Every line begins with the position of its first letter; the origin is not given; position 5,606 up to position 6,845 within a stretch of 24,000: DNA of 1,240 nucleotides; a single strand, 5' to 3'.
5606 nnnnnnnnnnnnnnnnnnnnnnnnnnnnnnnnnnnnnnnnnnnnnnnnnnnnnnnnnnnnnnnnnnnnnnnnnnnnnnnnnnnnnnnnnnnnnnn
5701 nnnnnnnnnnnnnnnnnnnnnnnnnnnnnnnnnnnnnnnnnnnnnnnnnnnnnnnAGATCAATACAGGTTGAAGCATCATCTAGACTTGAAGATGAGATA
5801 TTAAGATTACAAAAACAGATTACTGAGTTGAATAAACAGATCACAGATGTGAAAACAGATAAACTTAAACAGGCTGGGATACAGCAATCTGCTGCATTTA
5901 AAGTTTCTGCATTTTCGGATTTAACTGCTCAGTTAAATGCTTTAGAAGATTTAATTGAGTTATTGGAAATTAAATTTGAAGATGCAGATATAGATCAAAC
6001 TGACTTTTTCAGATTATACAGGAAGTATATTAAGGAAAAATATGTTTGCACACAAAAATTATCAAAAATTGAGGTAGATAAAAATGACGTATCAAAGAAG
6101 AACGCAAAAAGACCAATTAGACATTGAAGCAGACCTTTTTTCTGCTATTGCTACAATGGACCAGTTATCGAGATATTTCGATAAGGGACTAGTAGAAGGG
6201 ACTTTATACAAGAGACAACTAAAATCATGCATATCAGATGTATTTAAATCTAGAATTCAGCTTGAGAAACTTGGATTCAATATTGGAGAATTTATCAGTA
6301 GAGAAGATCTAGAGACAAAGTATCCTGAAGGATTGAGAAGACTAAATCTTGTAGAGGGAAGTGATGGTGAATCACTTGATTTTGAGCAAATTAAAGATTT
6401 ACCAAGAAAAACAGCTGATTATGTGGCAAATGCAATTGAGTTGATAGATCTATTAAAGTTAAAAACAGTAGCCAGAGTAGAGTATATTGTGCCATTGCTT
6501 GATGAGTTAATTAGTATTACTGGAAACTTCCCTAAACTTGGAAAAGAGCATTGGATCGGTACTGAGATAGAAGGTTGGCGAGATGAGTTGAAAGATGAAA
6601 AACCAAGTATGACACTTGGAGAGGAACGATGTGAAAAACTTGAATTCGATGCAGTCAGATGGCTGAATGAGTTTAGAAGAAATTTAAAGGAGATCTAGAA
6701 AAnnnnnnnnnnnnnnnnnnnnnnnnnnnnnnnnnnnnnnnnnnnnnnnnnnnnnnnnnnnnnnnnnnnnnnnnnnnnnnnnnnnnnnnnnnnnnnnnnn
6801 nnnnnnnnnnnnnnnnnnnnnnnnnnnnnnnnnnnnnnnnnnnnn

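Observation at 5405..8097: Eukaryote-type ESCRT-I plus ESCRT-II gene cluster in an archaeal genome context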

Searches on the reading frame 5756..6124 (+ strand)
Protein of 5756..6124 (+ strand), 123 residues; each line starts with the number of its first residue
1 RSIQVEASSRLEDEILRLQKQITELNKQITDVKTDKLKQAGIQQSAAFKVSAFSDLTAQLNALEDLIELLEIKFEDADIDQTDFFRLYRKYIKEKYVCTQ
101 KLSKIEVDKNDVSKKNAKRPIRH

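Call 51: search_solved_structures(query=A6, max_evalue=10, show_alignments=3)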
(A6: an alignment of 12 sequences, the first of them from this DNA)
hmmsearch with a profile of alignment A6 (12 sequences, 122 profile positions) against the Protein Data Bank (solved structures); distinct sequences matched with E-value up to 10: 12.
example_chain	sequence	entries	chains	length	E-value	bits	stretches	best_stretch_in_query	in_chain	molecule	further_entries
5mj3_C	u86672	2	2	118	0.0058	19.9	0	5-28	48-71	ALPHABODY MA12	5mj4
7wbn_A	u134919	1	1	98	0.01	19.2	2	3-33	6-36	RevCC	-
3n4x_A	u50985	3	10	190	0.014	18.7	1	6-39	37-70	Monopolin complex subunit CSM1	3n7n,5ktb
1hf9_A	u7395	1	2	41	0.089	16.1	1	3-32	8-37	ATPASE INHIBITOR (MITOCHONDRIAL)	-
6gy8_A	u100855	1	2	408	0.093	16.1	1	3-53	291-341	XaxA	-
6gy6_A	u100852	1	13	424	0.17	15.2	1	3-53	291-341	XaxA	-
3qf7_D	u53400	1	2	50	0.21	14.9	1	77-114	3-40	Mre11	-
5u5b_A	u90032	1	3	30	0.29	14.4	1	6-31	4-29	Designed trimeric coiled coil peptide with two terpyridine side chains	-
8qox_B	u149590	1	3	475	0.4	14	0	9-32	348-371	Conserved membrane protein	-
6j5i_J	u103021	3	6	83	0.52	13.7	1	3-32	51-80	ATPase inhibitor, mitochondrial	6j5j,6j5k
7a4y_D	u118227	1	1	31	0.7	13.2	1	4-30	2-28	Coiled-coil P6 peptide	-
6zie_A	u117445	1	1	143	0.71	13.2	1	13-41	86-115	CMPX-383B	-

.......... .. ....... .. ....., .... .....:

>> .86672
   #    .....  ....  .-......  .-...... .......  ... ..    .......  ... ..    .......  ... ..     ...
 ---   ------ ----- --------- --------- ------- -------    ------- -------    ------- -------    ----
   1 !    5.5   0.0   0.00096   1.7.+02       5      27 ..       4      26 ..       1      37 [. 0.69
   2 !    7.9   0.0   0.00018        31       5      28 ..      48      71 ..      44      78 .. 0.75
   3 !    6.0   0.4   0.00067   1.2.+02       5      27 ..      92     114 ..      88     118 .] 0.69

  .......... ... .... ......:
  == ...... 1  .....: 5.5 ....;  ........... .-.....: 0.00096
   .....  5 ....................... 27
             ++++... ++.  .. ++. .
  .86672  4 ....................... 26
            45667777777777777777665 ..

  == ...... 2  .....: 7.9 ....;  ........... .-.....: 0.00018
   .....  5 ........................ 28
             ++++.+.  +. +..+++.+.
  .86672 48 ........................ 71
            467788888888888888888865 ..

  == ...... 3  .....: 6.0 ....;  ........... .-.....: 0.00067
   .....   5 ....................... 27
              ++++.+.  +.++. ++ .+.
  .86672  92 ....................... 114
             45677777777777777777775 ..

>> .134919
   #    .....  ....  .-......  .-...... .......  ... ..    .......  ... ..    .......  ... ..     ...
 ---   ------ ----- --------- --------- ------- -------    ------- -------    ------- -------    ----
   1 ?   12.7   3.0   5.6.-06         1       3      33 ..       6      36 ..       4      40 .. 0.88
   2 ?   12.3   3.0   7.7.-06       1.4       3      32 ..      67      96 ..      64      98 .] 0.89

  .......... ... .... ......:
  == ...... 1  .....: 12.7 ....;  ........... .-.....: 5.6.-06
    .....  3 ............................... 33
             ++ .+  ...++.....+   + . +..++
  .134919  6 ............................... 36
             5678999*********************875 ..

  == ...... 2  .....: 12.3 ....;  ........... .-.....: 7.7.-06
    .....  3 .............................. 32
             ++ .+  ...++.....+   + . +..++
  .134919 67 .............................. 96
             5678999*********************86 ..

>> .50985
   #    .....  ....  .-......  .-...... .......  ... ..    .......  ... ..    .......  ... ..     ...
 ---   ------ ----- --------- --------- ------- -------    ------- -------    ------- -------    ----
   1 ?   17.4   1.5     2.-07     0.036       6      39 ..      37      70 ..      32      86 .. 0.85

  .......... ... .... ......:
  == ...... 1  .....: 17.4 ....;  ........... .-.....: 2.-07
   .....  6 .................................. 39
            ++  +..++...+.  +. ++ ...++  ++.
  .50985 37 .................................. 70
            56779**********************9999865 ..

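Call 69: search_protein_representatives(alignment_id=A6)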
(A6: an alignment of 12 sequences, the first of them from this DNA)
Query: 12 sequences, 122 profile positions. Proteins with E-value up to 0.001 (for the whole library): 38; up to 1e-10: 11; up to 1e-30: 2. The best 38 are listed.
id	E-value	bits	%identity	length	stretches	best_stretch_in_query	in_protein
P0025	2.1e-41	157.0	-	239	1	5-121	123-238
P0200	2.1e-35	137.7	-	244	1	4-122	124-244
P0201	8.2e-27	109.9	-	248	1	6-121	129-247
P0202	1.2e-26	109.4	-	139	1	4-102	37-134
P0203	5.1e-19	84.8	-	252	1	4-121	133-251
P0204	7.0e-17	77.8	-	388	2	4-112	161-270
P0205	1.2e-15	73.9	-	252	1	10-121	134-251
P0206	2.5e-15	72.8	-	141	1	68-122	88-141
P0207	7.9e-15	71.2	-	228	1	11-101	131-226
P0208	1.1e-13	67.5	-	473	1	5-110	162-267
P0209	1.2e-11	61.0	-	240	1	6-106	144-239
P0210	1.2e-10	57.7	-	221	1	5-103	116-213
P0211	1.4e-10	57.5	-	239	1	6-114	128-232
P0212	3.5e-10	56.2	-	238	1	4-93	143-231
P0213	4.5e-10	55.9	-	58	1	60-104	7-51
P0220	8.8e-07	45.2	-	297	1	7-106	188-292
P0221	9.4e-07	45.1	-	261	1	4-105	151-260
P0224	2.5e-06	43.8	-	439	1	5-100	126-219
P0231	9.2e-05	38.7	-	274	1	5-107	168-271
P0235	3.9e-04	36.7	-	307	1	3-104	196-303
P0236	6.7e-04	35.9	-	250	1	51-105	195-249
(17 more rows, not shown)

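Call 70: search_protein_families(library=pfam, proteins=[P0204, P0208, P0224, P0220, P0235, P0209, P0212, P0221, P0231, P0236], max_evalue=0.01)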
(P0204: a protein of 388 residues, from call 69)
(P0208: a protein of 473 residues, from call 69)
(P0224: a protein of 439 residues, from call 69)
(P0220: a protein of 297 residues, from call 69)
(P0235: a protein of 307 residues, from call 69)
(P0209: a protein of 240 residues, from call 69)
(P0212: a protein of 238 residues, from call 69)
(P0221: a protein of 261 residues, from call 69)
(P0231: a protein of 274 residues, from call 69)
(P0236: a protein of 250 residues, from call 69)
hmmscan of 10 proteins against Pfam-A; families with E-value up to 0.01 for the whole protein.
P0204 (388 aa): 4 families
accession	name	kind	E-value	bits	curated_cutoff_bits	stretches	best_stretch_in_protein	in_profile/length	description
PF00179.31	UQ_con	-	1.7e-14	54.1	27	1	26-114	20-115/140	Ubiquitin-conjugating enzyme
PF05743.18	UEV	-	2.4e-06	27.8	27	1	29-110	29-117/121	UEV domain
PF03997.17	VPS28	-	0.0012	19.1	24.5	1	282-354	2-73/188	VPS28 protein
PF09454.15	Vps23_core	-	0.0089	16.4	26.8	0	278-327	14-63/64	Vps23 core domain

P0208 (473 aa): 4 families
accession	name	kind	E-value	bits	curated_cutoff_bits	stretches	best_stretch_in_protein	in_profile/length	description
PF00179.31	UQ_con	-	3.9e-11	43.1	27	1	50-116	49-118/140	Ubiquitin-conjugating enzyme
PF03997.17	VPS28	-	3e-10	40.6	24.5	1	281-470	2-188/188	VPS28 protein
PF09454.15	Vps23_core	-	9.7e-07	29.1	26.8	0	289-327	26-64/64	Vps23 core domain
PF24531.2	ANC1_spectrin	-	0.00028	21.7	27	1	145-215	28-92/95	Nuclear anchorage protein 1, spectrin repeat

P0224 (439 aa): 1 family
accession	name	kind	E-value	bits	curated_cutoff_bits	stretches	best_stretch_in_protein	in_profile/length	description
PF00179.31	UQ_con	-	0.0055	16.8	27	0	40-114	39-114/140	Ubiquitin-conjugating enzyme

P0220 (297 aa): 11 families
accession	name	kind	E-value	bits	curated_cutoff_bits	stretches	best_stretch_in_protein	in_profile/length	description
PF00179.31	UQ_con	-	7.4e-14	52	27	1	27-116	23-116/140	Ubiquitin-conjugating enzyme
PF08614.16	ATG16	-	1.3e-07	32.4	33.7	1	133-258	47-173/200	Autophagy protein 16 (ATG16)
PF25078.1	DUF7801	-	0.00041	21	33.2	1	179-263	3-87/155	Domain of unknown function (DUF7801)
PF02050.21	FliJ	-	0.00067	20.3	28.4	1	158-203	40-85/123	Flagellar FliJ protein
PF05743.18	UEV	-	0.001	19.3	27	1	47-113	48-120/121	UEV domain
PF12329.13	TMF_DNA_bd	-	0.0014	19.1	35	1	175-243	3-71/74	TATA element modulatory factor 1 DNA binding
PF03961.19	FapA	-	0.003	17.7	31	1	154-266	141-249/272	Flagellar Assembly Protein A beta solenoid domain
PF14817.11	HAUS5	-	0.0037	16.6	25.6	1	176-259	69-152/643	HAUS augmin-like complex subunit 5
PF16046.10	FAM76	-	0.0042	17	28.5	1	165-228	219-279/298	FAM76 protein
PF17681.6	GCP_N_terminal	-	0.0047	17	29.4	1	174-271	55-161/297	Gamma tubulin complex component N-terminal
PF02601.20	Exonuc_VII_L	-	0.0062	16.5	35.9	1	155-255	129-233/315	Exonuclease VII, large subunit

P0235 (307 aa): 3 families
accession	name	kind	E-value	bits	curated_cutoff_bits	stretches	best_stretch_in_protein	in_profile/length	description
PF00179.31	UQ_con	-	1.5e-13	51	27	1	24-111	20-111/140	Ubiquitin-conjugating enzyme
PF09454.15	Vps23_core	-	1.4e-07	31.8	26.8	1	239-297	1-59/64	Vps23 core domain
PF05743.18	UEV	-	0.0025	18.1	27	1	29-113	31-120/121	UEV domain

P0209 (240 aa): 0 families

P0212 (238 aa): 3 families
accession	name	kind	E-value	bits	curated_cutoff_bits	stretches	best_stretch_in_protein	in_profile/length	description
PF00179.31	UQ_con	-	9.9e-11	41.9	27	1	17-113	26-128/140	Ubiquitin-conjugating enzyme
PF05743.18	UEV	-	8.5e-05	22.9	27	1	29-95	44-116/121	UEV domain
PF25377.1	DUF7886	-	0.0081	16.3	27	0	62-132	46-118/144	Domain of unknown function (DUF7886)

P0221 (261 aa): 4 families
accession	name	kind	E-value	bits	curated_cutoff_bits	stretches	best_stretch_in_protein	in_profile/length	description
PF00179.31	UQ_con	-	7.6e-18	64.9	27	1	25-122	21-120/140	Ubiquitin-conjugating enzyme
PF09454.15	Vps23_core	-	1.4e-06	28.6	26.8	1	196-252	2-58/64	Vps23 core domain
PF05743.18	UEV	-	4.6e-05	23.7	27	1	35-113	37-120/121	UEV domain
PF00261.25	Tropomyosin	-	0.0031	17.4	38.6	1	143-259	27-137/242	Tropomyosin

P0231 (274 aa): 3 families
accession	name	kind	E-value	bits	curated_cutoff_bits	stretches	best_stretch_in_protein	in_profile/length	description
PF00179.31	UQ_con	-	7.3e-13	48.8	27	1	50-134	48-134/140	Ubiquitin-conjugating enzyme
PF05743.18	UEV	-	0.00011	22.5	27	1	42-111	43-118/121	UEV domain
PF09454.15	Vps23_core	-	0.001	19.5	26.8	1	219-262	16-59/64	Vps23 core domain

P0236 (250 aa): 3 families
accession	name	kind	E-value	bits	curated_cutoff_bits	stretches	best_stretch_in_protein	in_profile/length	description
PF00179.31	UQ_con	-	2.3e-16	60.1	27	1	23-111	20-112/140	Ubiquitin-conjugating enzyme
PF05743.18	UEV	-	4.1e-06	27.1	27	1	32-112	35-120/121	UEV domain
PF18822.6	CdvA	-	0.0037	17.7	30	0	194-237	47-90/123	CdvA-like coiled-coil domain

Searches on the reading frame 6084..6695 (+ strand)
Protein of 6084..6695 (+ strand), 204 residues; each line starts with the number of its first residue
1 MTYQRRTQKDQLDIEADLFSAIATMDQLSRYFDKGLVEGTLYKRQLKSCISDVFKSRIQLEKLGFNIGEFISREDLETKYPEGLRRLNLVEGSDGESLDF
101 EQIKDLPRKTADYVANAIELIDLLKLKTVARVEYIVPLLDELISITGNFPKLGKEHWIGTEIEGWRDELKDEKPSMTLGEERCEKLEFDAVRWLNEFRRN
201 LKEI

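Call 4: search_protein_families(library=pfam, proteins=[window:6084-6695:+], max_evalue=1)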
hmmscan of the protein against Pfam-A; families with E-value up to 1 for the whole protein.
window:6084-6695:+ (204 aa): 2 families
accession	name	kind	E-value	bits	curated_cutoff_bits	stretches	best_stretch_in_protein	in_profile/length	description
PF03997.17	VPS28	-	1.2e-10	41.9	24.5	1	16-200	2-187/188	VPS28 protein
PF22729.1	NCH3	-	0.14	12.5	27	1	123-151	19-48/74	NACHT C-terminal Helical domain 3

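Call 47: search_solved_structures(query=A3, max_evalue=0.01, show_alignments=2)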
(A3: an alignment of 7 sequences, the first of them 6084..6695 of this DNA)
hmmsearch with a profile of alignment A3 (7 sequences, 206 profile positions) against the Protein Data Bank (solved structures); distinct sequences matched with E-value up to 0.01: 1.
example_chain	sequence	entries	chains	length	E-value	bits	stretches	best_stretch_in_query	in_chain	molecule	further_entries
2j9w_A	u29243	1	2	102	0.00065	22.7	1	105-202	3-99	VPS28-PROV PROTEIN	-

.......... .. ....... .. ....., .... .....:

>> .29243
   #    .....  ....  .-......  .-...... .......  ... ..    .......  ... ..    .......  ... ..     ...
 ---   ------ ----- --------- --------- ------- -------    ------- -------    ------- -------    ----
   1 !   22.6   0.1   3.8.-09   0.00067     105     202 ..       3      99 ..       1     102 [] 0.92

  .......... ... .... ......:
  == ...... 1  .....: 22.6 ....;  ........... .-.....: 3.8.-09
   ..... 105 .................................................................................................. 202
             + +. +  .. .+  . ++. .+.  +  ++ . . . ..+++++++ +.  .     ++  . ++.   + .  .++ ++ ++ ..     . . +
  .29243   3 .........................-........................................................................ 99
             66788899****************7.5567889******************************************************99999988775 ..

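Call 64: predict_structure(protein=window:6084-6695:+)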
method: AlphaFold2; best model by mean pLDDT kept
length: 204 residues; sequences in the alignment: 1
mean_pLDDT: 64.9   pTM: 0.49
mean pLDDT of the five models: 64.9, 56.2, 40.7, 39.2, 35.7
residues with pLDDT >= 90: 2; 70-90: 75; 50-70: 88; < 50: 39
segments of 3 or more residues with pLDDT < 50: 67-69, 73-75, 81-106
pLDDT, mean of each block of 10 residues (from residue 1): 60 73 68 63 65 65 57 50 39 36 46 68 68 82 71 62 88 84 83 72 55
secondary structure, 60 per line:
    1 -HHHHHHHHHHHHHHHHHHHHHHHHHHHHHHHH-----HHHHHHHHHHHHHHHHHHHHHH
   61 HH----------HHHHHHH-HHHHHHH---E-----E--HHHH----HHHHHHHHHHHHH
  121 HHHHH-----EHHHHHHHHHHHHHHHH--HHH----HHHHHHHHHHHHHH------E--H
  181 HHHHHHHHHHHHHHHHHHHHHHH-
elements in order: H2-33 H39-62 H73-79 H81-87 H100-103 H108-125 H132-147 H157-170 H180-203

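Call 66: fold_search(model_id=the predicted structure, library=pdb)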
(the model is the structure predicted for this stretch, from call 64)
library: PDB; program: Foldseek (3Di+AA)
matches with E <= 10: 263; with E <= 0.001: 0
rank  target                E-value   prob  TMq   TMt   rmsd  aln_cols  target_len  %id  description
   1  2j9w_B                1.6e-02  1.00  0.42  0.83   1.9        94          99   26  Structural insight into the ESCRT-I-II link and its role in MVB trafficking (released 2007-01-23)
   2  2j9w_A                4.1e-02  1.00  0.42  0.80   2.0        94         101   26  Structural insight into the ESCRT-I-II link and its role in MVB trafficking (released 2007-01-23)
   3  2j9v                  3.6e-01  1.00  0.40  0.77   2.3        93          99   22  2 Angstrom X-ray structure of the yeast ESCRT-I Vps28 C-terminus (released 2007-01-23)
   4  2g3k_A                5.4e-01  1.00  0.39  0.78   2.7        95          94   22  Crystal structure of the C-terminal domain of Vps28 (released 2006-06-27)
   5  3hai_D                1.0e+00  0.08  0.19  0.15  29.1       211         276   11  Crystal structure of human PACSIN1 F-BAR domain (P21 lattice) (released 2009-06-16)
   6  5mi0_A                1.1e+00  0.06  0.15  0.12  22.9       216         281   15  A thermally stabilised version of Plasmodium falciparum RH5 (released 2016-12-28)
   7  6gn8_B                1.2e+00  0.16  0.25  0.23  15.3       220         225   10  Exoenzyme S from Pseudomonas aeruginosa in complex with human 14-3-3 protein beta, trimeric crystal form (released 2018-09-26)
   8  3q84_H                1.2e+00  0.10  0.19  0.14  31.3       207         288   11  Crystal structure of human PACSIN 1 F-BAR domain (released 2012-02-22)
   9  3cu8_A                1.5e+00  0.15  0.26  0.24  15.6       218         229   12  Impaired binding of 14-3-3 to Raf1 is linked to Noonan and LEOPARD syndrome (released 2009-05-05)
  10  6h2f_A                1.6e+00  0.08  0.21  0.14  32.0       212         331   14  Structure of the pre-pore AhlB of the tripartite alpha-pore forming toxin, AHL, from Aeromonas hydrophila. (released 2019-07-10)
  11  4bne_B                1.7e+00  0.16  0.25  0.18  32.9       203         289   12  Pacsin2 Interacts with Membranes and Actin-Filaments (released 2014-05-14)
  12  6vme_X                1.8e+00  0.84  0.27  0.51   5.1        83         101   19  Human ESCRT-I heterotetramer headpiece (released 2020-05-20)
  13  2f6m_D                1.8e+00  0.75  0.28  0.52   5.6        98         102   15  Structure of a Vps23-C:Vps28-N subcomplex (released 2006-04-18)
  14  7jm7_B                1.8e+00  0.15  0.25  0.24  14.7       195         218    9  Structure of human CLC-7/OSTM1 complex (released 2020-09-02)
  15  8r0j_D                1.8e+00  0.10  0.25  0.20  18.8       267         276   12  Crystal structure of the retromer complex VPS29/VPS35 with the ligand bis-1,3-phenyl guanylhydrazone, 2a (released 2024-03-27)
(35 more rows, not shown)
